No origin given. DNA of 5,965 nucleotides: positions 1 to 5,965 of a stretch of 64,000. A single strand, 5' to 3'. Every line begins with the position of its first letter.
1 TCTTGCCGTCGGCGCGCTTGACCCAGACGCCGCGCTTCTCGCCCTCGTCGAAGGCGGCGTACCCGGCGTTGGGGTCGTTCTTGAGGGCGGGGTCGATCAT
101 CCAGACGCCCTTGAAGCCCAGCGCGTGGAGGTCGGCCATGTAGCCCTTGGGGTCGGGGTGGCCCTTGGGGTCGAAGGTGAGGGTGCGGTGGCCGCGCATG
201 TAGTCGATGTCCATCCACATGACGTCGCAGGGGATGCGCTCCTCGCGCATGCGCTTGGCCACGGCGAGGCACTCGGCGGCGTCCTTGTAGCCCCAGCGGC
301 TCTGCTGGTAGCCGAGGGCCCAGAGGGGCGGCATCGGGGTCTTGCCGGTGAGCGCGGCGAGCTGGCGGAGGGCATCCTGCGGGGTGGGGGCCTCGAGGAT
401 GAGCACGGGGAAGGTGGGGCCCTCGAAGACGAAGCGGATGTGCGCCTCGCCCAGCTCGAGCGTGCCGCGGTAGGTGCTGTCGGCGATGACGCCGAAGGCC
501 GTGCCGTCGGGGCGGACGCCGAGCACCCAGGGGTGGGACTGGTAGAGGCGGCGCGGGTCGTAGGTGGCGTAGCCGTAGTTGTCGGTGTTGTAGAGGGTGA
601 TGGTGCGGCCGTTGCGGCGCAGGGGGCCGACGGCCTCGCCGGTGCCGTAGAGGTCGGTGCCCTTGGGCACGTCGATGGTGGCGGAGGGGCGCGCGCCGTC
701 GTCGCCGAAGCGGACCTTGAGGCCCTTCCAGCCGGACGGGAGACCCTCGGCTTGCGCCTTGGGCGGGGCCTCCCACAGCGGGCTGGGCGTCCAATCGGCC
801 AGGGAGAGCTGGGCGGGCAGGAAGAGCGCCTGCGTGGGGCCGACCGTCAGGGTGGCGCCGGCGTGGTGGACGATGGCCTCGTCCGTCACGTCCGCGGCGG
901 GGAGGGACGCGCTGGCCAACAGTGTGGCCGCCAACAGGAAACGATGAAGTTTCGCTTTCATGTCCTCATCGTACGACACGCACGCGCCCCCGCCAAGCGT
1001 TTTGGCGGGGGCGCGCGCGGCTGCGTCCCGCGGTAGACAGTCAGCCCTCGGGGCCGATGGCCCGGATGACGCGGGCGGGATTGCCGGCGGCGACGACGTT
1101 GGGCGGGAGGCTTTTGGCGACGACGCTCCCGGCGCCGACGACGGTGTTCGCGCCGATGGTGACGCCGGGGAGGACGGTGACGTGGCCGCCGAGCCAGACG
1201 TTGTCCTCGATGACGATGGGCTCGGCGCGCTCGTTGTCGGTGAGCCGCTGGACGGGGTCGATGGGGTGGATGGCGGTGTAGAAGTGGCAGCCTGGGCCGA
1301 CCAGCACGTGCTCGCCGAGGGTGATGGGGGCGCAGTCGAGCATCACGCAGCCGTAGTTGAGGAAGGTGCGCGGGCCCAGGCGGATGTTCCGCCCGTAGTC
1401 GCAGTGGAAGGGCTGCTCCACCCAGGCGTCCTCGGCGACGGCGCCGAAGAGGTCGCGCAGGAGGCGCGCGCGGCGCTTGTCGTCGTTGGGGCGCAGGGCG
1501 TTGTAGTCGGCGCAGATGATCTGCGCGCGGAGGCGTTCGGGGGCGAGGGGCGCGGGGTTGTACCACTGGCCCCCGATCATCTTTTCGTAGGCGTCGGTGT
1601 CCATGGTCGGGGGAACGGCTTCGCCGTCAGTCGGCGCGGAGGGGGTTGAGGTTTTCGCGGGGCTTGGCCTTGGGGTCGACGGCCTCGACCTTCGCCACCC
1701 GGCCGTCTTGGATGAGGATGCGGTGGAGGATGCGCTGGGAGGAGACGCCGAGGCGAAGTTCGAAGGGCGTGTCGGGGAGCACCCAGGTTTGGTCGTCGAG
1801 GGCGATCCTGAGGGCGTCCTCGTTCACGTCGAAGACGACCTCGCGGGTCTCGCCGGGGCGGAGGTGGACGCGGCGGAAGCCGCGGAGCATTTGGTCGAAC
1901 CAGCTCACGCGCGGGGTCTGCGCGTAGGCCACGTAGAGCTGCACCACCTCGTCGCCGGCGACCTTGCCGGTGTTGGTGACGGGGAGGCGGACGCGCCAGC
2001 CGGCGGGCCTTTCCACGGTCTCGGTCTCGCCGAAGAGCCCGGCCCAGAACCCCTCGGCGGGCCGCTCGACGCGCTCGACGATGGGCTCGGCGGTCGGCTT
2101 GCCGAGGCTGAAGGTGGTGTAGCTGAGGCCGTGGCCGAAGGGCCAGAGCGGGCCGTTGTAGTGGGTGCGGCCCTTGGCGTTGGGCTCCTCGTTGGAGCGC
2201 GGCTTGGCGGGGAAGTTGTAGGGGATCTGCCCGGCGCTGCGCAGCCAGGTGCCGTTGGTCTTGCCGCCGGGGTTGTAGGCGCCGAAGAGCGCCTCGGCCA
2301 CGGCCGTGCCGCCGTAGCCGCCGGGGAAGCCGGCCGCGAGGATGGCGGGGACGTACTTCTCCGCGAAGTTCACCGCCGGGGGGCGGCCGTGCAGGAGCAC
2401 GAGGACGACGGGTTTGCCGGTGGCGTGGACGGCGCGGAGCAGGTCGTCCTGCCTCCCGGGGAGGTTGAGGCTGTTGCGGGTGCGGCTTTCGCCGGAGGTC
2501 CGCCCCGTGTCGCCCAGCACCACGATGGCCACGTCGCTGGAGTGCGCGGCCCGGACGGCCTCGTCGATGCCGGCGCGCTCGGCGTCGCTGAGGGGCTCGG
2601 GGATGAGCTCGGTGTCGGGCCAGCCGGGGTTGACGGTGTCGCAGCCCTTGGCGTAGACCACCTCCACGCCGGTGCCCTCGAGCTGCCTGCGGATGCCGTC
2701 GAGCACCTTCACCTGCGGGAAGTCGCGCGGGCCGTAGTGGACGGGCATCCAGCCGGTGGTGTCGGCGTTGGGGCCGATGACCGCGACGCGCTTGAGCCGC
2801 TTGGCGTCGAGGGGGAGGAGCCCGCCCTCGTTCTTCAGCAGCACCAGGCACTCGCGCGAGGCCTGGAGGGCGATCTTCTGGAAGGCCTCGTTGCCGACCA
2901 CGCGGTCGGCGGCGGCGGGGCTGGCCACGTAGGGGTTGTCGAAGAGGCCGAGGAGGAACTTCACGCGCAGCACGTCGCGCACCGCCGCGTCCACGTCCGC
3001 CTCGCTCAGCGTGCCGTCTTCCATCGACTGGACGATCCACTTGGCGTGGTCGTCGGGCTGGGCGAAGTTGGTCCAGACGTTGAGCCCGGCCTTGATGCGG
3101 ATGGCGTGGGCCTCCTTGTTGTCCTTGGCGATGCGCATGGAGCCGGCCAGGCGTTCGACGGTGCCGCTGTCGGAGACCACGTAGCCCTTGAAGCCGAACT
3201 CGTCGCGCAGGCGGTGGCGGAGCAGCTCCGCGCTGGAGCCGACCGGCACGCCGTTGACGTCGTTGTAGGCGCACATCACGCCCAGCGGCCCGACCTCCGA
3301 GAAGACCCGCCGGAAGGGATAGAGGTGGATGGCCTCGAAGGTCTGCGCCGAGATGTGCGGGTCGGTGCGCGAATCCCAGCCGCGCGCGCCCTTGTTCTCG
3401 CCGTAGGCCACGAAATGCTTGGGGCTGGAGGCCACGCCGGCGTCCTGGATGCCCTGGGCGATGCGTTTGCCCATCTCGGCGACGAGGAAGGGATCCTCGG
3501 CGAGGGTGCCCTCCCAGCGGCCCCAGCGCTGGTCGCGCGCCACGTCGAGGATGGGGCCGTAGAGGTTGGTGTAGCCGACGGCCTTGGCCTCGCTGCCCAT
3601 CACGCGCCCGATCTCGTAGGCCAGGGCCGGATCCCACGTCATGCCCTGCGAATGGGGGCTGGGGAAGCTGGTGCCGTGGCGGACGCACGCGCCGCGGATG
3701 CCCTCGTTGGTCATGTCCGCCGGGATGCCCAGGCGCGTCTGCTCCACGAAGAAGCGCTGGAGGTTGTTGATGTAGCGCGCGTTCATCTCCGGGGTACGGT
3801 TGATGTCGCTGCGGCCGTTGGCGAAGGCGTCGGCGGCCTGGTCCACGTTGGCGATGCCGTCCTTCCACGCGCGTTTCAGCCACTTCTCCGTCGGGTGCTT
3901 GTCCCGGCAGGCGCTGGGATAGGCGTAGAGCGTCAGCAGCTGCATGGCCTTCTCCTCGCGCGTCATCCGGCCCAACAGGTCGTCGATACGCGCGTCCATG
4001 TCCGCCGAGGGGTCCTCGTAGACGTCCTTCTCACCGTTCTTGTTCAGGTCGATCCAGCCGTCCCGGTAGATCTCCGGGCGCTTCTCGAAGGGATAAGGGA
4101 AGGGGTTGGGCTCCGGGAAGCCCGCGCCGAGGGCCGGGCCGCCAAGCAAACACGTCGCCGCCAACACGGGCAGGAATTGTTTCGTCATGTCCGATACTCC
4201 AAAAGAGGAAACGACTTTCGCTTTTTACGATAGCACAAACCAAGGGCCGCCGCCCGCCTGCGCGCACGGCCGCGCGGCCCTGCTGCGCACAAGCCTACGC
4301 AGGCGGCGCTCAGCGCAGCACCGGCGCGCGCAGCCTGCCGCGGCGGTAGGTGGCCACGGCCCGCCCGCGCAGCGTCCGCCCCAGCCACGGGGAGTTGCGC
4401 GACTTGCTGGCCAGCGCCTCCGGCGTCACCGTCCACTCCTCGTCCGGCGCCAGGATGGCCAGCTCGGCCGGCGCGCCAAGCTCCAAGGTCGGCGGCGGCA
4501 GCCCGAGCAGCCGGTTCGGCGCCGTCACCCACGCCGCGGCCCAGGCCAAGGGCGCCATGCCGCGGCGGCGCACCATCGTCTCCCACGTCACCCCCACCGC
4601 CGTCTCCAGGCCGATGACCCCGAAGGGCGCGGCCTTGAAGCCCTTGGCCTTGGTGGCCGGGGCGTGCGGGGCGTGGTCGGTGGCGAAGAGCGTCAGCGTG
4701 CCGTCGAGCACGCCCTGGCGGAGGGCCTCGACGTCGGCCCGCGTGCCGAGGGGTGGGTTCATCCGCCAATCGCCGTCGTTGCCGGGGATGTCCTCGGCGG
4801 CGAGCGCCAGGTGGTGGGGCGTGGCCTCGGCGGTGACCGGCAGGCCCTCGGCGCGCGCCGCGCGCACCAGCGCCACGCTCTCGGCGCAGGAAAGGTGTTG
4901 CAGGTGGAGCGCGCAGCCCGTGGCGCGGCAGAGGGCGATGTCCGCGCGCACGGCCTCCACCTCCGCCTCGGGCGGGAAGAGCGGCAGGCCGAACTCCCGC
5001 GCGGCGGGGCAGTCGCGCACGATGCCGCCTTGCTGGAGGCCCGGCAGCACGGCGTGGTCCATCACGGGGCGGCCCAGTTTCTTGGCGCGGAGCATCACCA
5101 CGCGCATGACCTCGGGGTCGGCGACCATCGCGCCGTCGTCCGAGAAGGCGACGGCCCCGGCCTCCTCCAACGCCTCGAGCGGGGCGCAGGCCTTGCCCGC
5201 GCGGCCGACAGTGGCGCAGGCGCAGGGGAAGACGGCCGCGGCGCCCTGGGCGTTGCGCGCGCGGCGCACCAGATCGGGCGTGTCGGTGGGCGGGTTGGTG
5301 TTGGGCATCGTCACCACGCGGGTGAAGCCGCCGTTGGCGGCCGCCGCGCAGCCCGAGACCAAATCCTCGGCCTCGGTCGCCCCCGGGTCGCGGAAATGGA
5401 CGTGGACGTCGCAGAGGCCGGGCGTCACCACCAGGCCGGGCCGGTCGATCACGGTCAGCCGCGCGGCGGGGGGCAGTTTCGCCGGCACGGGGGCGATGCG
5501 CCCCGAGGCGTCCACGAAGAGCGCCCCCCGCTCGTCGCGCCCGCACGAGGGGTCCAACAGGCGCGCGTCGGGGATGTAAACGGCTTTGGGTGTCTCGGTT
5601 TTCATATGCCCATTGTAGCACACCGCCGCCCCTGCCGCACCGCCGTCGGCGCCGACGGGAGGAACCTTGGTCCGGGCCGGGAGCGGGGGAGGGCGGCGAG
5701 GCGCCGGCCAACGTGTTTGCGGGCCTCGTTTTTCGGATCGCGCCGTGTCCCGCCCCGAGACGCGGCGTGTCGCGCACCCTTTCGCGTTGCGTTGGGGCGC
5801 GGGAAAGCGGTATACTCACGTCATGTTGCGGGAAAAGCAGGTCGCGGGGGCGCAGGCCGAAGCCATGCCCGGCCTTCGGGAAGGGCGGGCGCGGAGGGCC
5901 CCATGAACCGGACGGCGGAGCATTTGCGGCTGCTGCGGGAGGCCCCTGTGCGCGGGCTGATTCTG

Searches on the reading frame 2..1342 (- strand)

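Call 9: search_protein_families(library=pfam, proteins=[window:2-1342:-])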
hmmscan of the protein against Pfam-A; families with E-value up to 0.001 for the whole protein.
window:2-1342:- (447 aa): 2 families
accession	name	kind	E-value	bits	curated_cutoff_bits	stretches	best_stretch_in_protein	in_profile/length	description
PF01055.32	Glyco_hydro_31_2nd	-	1.3e-34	120.5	23.5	1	335-447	1-112/328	Glycosyl hydrolases family 31 TIM-barrel domain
PF13802.12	Gal_mutarotas_2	-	5.3e-16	59.9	27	1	219-294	108-182/184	Glycosyl hydrolase 31 N-terminal galactose mutarotase-like domain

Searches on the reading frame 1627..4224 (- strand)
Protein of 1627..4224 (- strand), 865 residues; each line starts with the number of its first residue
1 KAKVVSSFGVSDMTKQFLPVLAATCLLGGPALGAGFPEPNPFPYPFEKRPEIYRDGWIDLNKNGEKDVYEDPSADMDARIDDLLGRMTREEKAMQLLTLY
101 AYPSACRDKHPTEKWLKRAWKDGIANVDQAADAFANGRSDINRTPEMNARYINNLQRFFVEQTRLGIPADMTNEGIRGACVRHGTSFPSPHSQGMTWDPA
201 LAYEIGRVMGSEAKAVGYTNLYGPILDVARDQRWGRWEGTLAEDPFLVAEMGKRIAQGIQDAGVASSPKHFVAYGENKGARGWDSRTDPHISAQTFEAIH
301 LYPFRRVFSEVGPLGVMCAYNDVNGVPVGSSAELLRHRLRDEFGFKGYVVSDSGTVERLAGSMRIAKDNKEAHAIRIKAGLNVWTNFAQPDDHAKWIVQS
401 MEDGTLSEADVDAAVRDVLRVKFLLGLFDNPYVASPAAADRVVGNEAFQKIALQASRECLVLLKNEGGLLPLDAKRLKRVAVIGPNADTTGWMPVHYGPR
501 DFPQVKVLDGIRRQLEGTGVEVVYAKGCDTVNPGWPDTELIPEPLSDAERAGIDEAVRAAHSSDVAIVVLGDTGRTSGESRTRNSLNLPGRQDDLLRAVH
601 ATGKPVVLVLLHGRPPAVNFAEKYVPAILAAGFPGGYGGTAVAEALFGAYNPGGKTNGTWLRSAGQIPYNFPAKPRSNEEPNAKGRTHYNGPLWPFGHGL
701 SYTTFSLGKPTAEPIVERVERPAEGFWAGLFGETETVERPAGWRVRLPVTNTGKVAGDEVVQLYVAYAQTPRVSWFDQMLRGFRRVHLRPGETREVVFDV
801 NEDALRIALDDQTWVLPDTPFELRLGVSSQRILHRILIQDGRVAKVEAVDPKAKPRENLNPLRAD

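Call 9: search_protein_families(library=pfam, proteins=[window:1627-4224:-])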
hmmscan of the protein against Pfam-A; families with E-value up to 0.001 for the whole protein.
window:1627-4224:- (865 aa): 3 families
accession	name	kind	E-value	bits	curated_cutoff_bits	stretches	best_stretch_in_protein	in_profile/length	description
PF00933.27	Glyco_hydro_3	-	4.4e-52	177.9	27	1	90-421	3-316/316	Glycosyl hydrolase family 3 N terminal domain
PF01915.27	Glyco_hydro_3_C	-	3e-51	174.7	31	1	460-702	1-200/200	Glycosyl hydrolase family 3 C-terminal domain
PF14310.12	Fn3-like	-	7.7e-16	58.4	25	1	759-829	1-71/71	Fibronectin type III-like domain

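Call 33: find_encoding_contigs(protein=window:1627-4188:-, flank=10000, max_places=2)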
Protein window:1627-4188:- (853 aa): 12 contigs read that carry it; 1 place shown.
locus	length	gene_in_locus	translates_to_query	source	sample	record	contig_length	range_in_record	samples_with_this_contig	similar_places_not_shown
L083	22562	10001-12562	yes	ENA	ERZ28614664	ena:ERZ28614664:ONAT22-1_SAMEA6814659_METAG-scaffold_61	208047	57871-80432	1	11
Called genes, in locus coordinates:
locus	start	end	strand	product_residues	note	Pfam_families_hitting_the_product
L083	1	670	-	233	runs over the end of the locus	PF00005:ABC_tran, PF13304:AAA_21 (weak)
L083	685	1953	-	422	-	PF25917:BSH_RND (weak), PF25990:Beta-barrel_YknX (faint), PF25885:HH_EMRA (faint), PF25876:HH_MFP_RND (weak), PF25940:LcnD_C (faint), PF25954:Beta-barrel_RND_2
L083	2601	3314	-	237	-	PF02591:Zn_ribbon_9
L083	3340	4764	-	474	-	PF04055:Radical_SAM, PF06968:BATS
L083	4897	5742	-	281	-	-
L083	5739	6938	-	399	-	PF00155:Aminotran_1_2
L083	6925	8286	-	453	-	PF01554:MatE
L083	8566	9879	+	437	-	PF01979:Amidohydro_1, PF07969:Amidohydro_3 (faint), PF12890:DHOase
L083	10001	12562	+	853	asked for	PF00933:Glyco_hydro_3, PF01915:Glyco_hydro_3_C, PF14310:Fn3-like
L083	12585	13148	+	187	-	PF12464:Mac, PF00132:Hexapep, PF14602:Hexapep_2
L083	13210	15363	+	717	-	PF13802:Gal_mutarotas_2, PF01055:Glyco_hydro_31_2nd, PF21365:Glyco_hydro_31_3rd (faint), PF17137:DUF5110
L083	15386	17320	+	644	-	PF14508:GH97_N, PF10566:Glyco_hydro_97, PF14509:GH97_C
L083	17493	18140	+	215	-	PF01258:zf-dskA_traR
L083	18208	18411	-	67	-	-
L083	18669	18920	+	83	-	PF09723:Zn_ribbon_8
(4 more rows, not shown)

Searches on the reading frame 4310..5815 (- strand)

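Call 9: search_protein_families(library=pfam, proteins=[window:4310-5815:-])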
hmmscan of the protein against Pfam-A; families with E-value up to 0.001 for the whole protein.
window:4310-5815:- (501 aa): 3 families
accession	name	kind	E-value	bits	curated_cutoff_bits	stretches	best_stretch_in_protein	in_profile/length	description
PF01979.26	Amidohydro_1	-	2.8e-16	60.2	25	1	129-458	1-321/345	Amidohydrolase family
PF07969.17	Amidohydro_3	-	1e-06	29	29.7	0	122-154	2-46/472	Amidohydrolase family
PF12890.13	DHOase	-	1.4e-05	25.7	21.2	1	129-313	3-142/142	Dihydro-orotase-like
